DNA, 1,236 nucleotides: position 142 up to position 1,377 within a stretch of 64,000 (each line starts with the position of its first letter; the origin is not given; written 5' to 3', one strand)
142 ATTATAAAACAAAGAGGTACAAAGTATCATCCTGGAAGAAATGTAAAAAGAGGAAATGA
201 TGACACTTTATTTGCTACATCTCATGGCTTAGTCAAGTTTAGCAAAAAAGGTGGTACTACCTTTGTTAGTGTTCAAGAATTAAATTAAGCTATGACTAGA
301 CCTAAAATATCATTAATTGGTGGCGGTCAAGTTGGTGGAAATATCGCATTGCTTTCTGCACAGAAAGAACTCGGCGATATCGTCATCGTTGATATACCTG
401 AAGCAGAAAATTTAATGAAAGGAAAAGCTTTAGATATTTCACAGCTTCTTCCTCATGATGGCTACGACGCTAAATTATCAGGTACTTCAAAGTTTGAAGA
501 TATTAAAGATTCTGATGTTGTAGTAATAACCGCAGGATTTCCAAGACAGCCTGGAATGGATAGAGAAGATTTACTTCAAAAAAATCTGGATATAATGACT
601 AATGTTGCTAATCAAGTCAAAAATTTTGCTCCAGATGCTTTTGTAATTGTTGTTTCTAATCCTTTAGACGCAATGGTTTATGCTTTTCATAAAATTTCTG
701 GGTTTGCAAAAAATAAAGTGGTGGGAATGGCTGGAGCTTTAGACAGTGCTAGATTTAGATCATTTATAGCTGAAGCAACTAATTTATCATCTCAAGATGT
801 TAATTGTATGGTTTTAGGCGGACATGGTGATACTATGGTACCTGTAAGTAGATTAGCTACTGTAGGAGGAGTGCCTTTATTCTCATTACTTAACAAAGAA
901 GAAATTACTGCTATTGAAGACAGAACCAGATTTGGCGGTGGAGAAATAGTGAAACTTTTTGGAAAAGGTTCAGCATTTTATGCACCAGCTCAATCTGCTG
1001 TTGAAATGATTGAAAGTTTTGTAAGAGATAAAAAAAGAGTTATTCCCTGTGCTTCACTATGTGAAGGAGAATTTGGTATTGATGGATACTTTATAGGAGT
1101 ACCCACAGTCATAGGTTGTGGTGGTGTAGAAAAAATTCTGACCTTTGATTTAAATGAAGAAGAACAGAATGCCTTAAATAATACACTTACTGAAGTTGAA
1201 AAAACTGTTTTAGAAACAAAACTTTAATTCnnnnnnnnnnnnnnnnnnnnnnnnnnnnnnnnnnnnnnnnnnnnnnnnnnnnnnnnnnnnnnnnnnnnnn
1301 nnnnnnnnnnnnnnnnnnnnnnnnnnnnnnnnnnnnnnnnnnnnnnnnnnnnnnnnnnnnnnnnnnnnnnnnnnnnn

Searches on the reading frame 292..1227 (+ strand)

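Call 30: search_protein_families(library=pfam, proteins=[window:292-1227:+], max_evalue=0.0001)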
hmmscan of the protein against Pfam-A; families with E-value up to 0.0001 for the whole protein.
window:292-1227:+ (311 aa): 3 families
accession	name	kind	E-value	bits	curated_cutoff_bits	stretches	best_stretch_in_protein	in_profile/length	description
PF00056.29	Ldh_1_N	-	5e-39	134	27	1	5-145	2-141/141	lactate/malate dehydrogenase, NAD binding domain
PF02866.23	Ldh_1_C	-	3.4e-32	112.3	22.6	1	150-305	3-166/174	lactate/malate dehydrogenase, alpha/beta C-terminal domain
PF03721.20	UDPG_MGDP_dh_N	-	2.1e-05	24.6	27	1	5-121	2-119/187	UDP-glucose/GDP-mannose dehydrogenase family, NAD binding domain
